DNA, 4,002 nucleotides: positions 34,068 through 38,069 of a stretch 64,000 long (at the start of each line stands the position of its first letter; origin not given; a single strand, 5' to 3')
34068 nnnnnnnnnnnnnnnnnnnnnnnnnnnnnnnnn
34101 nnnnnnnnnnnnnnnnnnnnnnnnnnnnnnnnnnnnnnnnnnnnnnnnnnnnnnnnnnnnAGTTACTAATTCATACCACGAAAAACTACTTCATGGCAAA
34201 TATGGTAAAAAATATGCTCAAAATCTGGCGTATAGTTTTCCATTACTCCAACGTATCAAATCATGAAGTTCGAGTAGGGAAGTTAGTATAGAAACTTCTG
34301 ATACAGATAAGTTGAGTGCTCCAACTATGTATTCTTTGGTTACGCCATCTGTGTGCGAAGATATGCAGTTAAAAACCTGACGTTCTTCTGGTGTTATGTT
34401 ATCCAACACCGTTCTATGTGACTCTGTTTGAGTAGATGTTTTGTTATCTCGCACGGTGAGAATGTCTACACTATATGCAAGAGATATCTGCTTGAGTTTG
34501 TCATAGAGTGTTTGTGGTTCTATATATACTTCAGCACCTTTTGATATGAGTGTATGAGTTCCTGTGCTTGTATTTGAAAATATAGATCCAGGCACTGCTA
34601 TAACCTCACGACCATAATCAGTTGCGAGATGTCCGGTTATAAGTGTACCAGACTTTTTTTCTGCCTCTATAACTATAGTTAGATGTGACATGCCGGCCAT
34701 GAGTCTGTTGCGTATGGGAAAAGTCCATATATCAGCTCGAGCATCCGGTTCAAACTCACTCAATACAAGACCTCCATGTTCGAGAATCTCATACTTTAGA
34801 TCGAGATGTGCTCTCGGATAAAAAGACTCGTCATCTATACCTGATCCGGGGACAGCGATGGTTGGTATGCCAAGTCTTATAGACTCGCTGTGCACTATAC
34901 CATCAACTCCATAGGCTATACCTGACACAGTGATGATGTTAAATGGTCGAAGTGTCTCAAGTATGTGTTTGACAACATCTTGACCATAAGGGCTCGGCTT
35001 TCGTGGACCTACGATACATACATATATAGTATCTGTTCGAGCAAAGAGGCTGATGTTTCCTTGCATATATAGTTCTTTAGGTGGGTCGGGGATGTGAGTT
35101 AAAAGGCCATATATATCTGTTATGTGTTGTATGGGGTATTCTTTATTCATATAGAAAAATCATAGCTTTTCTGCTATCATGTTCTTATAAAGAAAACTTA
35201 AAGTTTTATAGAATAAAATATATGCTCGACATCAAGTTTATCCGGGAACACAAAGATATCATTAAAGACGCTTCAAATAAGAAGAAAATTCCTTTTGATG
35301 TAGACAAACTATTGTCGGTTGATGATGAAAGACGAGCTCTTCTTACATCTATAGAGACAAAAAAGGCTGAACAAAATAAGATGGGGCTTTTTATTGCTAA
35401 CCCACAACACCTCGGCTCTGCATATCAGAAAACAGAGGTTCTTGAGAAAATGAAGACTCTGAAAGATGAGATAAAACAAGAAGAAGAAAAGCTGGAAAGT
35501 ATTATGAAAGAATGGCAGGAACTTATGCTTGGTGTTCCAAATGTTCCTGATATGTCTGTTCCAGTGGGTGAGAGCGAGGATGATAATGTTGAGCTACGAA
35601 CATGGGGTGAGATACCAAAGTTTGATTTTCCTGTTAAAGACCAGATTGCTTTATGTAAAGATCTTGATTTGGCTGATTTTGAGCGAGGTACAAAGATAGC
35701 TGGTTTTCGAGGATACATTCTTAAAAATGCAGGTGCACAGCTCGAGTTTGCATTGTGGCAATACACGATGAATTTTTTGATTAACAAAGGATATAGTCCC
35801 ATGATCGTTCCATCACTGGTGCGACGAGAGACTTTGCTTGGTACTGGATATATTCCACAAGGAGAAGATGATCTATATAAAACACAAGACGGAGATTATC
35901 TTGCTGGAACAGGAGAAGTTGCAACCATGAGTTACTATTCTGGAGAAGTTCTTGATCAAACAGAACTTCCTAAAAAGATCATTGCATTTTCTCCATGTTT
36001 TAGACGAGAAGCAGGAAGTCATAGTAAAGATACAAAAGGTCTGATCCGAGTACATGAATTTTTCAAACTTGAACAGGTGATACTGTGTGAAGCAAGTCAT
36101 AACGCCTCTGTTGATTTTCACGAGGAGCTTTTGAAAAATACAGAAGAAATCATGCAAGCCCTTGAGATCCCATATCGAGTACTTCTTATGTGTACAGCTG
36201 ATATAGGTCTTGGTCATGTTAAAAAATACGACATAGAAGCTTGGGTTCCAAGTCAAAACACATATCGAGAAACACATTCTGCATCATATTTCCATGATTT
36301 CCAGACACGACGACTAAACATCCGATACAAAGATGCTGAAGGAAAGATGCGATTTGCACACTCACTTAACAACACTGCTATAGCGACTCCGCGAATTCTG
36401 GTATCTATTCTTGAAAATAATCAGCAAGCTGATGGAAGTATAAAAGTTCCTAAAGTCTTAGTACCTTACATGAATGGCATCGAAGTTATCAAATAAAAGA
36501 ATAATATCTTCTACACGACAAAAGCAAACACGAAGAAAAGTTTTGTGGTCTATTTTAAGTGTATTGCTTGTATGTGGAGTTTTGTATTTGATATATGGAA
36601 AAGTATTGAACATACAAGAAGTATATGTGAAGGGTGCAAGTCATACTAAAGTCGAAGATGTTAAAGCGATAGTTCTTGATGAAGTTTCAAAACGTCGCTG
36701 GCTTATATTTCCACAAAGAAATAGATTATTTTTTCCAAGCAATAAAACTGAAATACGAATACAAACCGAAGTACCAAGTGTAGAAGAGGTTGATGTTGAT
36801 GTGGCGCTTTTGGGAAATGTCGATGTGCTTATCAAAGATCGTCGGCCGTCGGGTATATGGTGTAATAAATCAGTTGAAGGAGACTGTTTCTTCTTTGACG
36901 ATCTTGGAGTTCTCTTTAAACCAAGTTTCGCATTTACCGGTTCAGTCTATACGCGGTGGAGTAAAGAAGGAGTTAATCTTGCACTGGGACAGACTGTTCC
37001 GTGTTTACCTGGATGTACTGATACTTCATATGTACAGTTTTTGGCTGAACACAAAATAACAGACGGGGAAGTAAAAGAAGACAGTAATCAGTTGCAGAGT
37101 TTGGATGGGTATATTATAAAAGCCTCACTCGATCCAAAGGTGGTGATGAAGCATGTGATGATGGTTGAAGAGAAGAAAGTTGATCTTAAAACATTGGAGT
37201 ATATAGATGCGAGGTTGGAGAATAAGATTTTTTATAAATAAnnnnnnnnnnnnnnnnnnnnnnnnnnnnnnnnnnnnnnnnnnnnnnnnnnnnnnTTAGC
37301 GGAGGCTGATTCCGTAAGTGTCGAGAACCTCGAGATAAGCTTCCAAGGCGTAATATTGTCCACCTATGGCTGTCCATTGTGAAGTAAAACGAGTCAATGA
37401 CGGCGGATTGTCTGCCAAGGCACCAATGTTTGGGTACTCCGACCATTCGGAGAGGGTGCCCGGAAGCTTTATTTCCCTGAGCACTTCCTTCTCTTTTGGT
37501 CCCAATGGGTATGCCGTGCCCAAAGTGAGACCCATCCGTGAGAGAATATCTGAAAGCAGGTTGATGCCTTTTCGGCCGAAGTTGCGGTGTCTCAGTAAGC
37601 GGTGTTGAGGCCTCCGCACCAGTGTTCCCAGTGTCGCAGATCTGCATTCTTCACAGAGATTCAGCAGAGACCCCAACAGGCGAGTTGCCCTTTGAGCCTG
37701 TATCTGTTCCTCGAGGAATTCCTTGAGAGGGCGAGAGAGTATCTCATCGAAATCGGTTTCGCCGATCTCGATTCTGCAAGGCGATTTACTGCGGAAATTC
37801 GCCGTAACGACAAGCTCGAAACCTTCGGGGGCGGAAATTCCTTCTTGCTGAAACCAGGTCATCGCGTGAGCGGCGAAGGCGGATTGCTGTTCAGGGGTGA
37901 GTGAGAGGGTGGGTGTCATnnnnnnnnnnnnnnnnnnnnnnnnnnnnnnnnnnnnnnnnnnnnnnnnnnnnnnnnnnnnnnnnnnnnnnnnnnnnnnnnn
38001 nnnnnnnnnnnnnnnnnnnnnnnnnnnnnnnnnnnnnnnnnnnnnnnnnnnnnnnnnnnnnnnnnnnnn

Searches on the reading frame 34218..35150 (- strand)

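Call 9: search_protein_families(library=pfam, proteins=[window:34218-35150:-], max_evalue=0.01)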
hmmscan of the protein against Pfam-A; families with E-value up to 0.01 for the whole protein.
window:34218-35150:- (310 aa): 1 family
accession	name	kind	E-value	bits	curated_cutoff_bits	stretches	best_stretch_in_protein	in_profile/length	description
PF02481.21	DNA_processg_A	-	2e-58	197.5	29.6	1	16-209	20-210/212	DNA recombination-mediator protein A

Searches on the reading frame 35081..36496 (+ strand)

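Call 9: search_protein_families(library=pfam, proteins=[window:35081-36496:+], max_evalue=0.01)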
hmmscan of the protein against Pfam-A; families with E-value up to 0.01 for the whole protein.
window:35081-36496:+ (471 aa): 3 families
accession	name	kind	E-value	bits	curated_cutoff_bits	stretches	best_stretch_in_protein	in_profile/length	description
PF00587.30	tRNA-synt_2b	-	6.8e-34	117.9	29.3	1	273-447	12-179/179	tRNA synthetase class II core domain (G, H, P, S and T)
PF02403.27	Seryl_tRNA_N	-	2.3e-20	73.3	28.2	1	48-156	1-108/108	Seryl-tRNA synthetase N-terminal domain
PF03993.17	DUF349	-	0.0084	16.9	23.9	0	116-148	34-69/75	Domain of Unknown Function (DUF349)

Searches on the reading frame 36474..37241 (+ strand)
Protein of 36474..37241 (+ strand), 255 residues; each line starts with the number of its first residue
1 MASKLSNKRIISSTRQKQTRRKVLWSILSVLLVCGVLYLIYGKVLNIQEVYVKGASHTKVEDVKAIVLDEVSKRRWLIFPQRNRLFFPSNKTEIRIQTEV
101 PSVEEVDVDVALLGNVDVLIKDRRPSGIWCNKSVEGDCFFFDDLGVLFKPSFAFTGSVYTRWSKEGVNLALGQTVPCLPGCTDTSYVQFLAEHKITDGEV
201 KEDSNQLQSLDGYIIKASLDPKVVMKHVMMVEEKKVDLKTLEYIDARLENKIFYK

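Call 9: search_protein_families(library=pfam, proteins=[window:36474-37241:+], max_evalue=0.01)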
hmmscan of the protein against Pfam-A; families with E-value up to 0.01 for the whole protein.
window:36474-37241:+ (255 aa): 0 families

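Call 104: search_protein_families(library=ncbifam, proteins=[window:36474-37241:+], max_evalue=0.01)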
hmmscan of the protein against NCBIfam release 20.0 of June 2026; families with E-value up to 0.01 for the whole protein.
window:36474-37241:+ (255 aa): 1 family
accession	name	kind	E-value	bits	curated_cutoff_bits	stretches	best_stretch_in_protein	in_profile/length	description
NF004039.0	PRK05529.1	equivalog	0.00084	18.6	353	1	9-74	23-90/255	cell division protein FtsQ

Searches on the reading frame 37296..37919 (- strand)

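Call 9: search_protein_families(library=pfam, proteins=[window:37296-37919:-], max_evalue=0.01)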
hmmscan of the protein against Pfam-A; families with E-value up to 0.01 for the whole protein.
window:37296-37919:- (207 aa): 0 families

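Call 104: search_protein_families(library=ncbifam, proteins=[window:37296-37919:-], max_evalue=0.01)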
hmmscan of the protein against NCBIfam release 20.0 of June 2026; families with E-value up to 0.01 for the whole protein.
window:37296-37919:- (207 aa): 4 families
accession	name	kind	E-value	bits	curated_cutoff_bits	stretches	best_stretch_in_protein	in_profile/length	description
NF003513.0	PRK05182.1-2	equivalog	9.6e-08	31.3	302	1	96-144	278-326/338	DNA-directed RNA polymerase subunit alpha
NF003514.0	PRK05182.1-4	equivalog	0.0012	17.6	434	1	95-136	270-311/338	DNA-directed RNA polymerase subunit alpha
TIGR02027.1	rpoA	equivalog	0.0014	17.9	227.8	1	95-135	257-297/298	DNA-directed RNA polymerase subunit alpha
NF003517.0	PRK05182.2-3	equivalog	0.0033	16.5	356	1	93-139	278-324/344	DNA-directed RNA polymerase subunit alpha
